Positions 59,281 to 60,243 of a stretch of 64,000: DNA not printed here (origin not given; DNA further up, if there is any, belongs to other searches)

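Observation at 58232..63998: More AT-rich, co-directional accessory island: Bro/antirepressor-like gene, type IIG RM enzyme, HEPN candidate and two orphans, a candidate composite defence locus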

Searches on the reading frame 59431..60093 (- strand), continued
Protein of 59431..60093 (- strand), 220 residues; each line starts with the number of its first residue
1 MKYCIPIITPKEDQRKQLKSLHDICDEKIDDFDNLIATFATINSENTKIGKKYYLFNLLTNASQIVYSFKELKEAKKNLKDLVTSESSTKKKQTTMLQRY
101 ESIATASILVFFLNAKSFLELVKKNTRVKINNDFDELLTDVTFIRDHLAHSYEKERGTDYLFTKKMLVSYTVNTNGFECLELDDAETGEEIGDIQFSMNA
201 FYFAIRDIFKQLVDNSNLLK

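Call 88: fold_search(model_id=the predicted structure, library=viral)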
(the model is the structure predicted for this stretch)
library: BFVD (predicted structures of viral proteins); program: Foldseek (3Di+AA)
matches with E <= 10: 608; with E <= 0.001: 0
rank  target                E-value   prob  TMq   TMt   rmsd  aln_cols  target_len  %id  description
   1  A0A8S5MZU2            1.0e-01  0.57  0.23  0.21  18.2       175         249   12  Uncharacterized protein [Siphoviridae sp. ct43U4]
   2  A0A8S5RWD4            1.3e-01  0.15  0.18  0.14  31.3       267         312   13  Uncharacterized protein [Siphoviridae sp. ctHip2]
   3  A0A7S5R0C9            1.6e-01  0.44  0.20  0.06  15.7       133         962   15  (no name in the UniProt tables at hand)
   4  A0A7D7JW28            1.8e-01  0.80  0.18  0.27   7.1        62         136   14  (no name in the UniProt tables at hand)
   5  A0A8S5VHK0            1.8e-01  0.23  0.18  0.20  23.2       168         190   10  MazG-like domain protein [Siphoviridae sp. ctNxi14]
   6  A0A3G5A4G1            2.0e-01  0.63  0.29  0.37  21.1       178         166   12  Uncharacterized protein [Homavirus sp.]
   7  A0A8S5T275            2.7e-01  0.15  0.20  0.10  28.2       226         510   13  Tail tape measure (Fragment) [Siphoviridae sp. ctnR15]
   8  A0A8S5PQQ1            2.7e-01  0.11  0.13  0.15  22.4       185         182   10  TFIIB zinc-binding [Siphoviridae sp. ct96x5]
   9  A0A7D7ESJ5            2.9e-01  0.25  0.18  0.28  11.4       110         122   15  (no name in the UniProt tables at hand)
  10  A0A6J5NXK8            3.0e-01  0.82  0.33  0.20  17.8       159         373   15  Uncharacterized protein (Fragment) [uncultured Caudovirales phage]
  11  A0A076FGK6            3.0e-01  0.20  0.22  0.19  15.3       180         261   12  Putative small conductance mechanosensetive channel protein [Aureococcus anophagefferens virus]
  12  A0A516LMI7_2          3.0e-01  0.15  0.23  0.05  33.3       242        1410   15  (no name in the UniProt tables at hand)
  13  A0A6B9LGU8            3.4e-01  0.41  0.24  0.28  20.8       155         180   13  Uncharacterized protein [Flavobacterium phage vB_FspS_tant8-1]
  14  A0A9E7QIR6            3.5e-01  0.13  0.15  0.05  33.5       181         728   10  (no name in the UniProt tables at hand)
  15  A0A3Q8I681            3.7e-01  0.18  0.16  0.26   9.3       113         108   10  (no name in the UniProt tables at hand)
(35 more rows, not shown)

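Call 94: find_related_loci(query=L001:5889-6749:+, collection=viral_contigs, flank=8000)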
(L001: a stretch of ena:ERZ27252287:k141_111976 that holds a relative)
Query L001:5889-6749:+ (286 aa) in viral_contigs; peptide patterns used: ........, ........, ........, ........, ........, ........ (x = any residue, [..] = any of these).
186 stretches matched a pattern; 178 encode a relative of the query (tblastn E <= 1e-3); the best 80 are kept; 80 distinct loci.
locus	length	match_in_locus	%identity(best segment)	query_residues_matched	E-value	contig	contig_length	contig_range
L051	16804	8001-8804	63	1-266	9e-115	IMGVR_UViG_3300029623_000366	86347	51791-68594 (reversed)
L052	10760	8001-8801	63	1-266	2e-114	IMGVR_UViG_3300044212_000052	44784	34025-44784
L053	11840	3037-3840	63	1-266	3e-114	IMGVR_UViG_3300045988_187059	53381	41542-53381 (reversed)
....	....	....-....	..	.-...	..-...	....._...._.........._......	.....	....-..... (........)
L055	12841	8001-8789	63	5-266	8e-113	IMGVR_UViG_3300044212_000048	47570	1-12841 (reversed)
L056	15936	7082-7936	62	1-285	6e-112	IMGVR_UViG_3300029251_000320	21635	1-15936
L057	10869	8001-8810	64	1-266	1e-110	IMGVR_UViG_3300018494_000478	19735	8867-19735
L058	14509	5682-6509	59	1-273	3e-109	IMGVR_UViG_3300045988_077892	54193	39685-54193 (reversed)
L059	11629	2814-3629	61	1-269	8e-109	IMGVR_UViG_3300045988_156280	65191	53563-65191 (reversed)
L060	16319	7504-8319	61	1-269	8e-109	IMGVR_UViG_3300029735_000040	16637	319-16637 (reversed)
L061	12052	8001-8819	62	1-269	7e-109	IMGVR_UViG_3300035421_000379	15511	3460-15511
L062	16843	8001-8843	59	1-281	4e-108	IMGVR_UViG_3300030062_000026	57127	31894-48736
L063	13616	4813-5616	62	2-270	3e-108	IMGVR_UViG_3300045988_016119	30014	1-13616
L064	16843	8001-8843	59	1-281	4e-108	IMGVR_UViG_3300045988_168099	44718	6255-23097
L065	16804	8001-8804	62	2-270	3e-108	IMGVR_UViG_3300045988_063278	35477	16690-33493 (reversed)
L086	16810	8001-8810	60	1-269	1e-105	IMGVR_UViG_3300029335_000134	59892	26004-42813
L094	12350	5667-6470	56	1-268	6e-102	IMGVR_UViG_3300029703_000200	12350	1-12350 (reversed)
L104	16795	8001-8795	57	2-266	2e-101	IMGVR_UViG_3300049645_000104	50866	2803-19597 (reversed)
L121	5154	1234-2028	53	1-266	3e-93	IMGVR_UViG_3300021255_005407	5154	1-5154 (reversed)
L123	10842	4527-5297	56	9-266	5e-92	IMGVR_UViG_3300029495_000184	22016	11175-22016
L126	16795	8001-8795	53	1-266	2e-91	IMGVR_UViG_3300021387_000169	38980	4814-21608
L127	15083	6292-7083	57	7-266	2e-89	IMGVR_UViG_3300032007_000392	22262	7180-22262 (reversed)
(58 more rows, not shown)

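Call 97: search_protein_families(library=pfam, proteins=[L094:6541-7713:+, L065:8914-10032:+, L063:5712-6866:+, L086:8854-9792:+, L121:2252-3379:+, L123:5469-7010:+, L057:9002-10381:+, L104:9227-11029:+, L127:7355-9073:+, L126:8851-10128:+], max_evalue=0.001)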
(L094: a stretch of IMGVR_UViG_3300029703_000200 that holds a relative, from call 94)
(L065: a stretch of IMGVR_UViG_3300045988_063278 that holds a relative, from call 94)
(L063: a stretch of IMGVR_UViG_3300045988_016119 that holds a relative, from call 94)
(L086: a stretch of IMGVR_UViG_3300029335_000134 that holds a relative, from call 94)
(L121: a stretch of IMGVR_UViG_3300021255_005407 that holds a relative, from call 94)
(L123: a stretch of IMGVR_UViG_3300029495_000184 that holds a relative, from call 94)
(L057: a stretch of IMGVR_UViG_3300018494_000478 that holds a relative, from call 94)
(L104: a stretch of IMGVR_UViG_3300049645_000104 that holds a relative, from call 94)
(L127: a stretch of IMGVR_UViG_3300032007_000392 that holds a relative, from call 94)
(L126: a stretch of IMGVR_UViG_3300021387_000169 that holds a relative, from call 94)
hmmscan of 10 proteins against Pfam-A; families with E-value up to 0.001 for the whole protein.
L094:6541-7713:+ (390 aa): 2 families
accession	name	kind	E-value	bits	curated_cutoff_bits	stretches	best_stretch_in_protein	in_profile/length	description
PF03235.19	GmrSD_N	-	2.7e-21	77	33.2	1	36-163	12-198/199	GmrSD restriction endonuclease, N-terminal domain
PF01844.29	HNH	-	5.7e-07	30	21.4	1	352-390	11-47/47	HNH endonuclease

L065:8914-10032:+ (372 aa): 3 families
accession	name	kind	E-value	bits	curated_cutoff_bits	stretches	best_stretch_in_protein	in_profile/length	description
PF00589.27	Phage_integrase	-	8.2e-22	78.2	27.1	1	158-343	3-169/172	Phage integrase family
PF14659.12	Phage_int_SAM_3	-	3e-07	31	22.6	1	51-107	1-55/58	Phage integrase, N-terminal SAM-like domain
PF22022.2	Phage_int_M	-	1.3e-05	25.7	27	1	57-145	6-93/96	Phage integrase central domain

L063:5712-6866:+ (384 aa): 2 families
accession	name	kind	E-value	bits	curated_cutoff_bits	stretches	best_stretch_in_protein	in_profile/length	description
PF00589.27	Phage_integrase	-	6e-12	46.1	27.1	1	228-374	31-170/172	Phage integrase family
PF14657.12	Arm-DNA-bind_4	-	0.00021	21.3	22.3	1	72-92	16-36/47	Arm DNA-binding domain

L086:8854-9792:+ (312 aa): 1 family
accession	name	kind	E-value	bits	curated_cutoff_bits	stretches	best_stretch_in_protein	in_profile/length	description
PF02498.22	Bro-N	-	1.2e-08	35.9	25.6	1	40-132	2-86/96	BRO family, N-terminal domain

L121:2252-3379:+ (375 aa): 2 families
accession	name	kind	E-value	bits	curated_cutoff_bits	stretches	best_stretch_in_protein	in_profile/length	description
PF13784.11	Fic_N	-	2.1e-24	85.8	26.7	1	36-115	2-81/82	Fic/DOC family N-terminal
PF02661.23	Fic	-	2.2e-18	67.3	24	1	122-227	1-93/93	Fic/DOC family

L123:5469-7010:+ (513 aa): 3 families
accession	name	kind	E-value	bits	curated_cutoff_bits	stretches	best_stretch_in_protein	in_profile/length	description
PF07508.19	Recombinase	-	6.5e-30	103.8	21.1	1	207-306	1-100/102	Recombinase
PF00239.26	Resolvase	-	1.8e-27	96.7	23.3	1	37-185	2-144/145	Resolvase, N terminal domain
PF13408.12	Zn_ribbon_recom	-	4.5e-07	30.6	25.3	1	323-374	1-56/58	Recombinase zinc beta ribbon domain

L057:9002-10381:+ (459 aa): 0 families

L104:9227-11029:+ (600 aa): 0 families

L127:7355-9073:+ (572 aa): 2 families
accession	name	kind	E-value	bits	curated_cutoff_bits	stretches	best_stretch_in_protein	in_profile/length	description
PF00239.26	Resolvase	-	2.2e-18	67.2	23.3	1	47-196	1-141/145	Resolvase, N terminal domain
PF13408.12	Zn_ribbon_recom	-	3.1e-06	27.9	25.3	1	329-379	1-55/58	Recombinase zinc beta ribbon domain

L126:8851-10128:+ (425 aa): 1 family
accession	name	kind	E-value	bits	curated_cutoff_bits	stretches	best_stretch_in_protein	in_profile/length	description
PF00589.27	Phage_integrase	-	2.6e-09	37.5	27.1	1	300-365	102-167/172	Phage integrase family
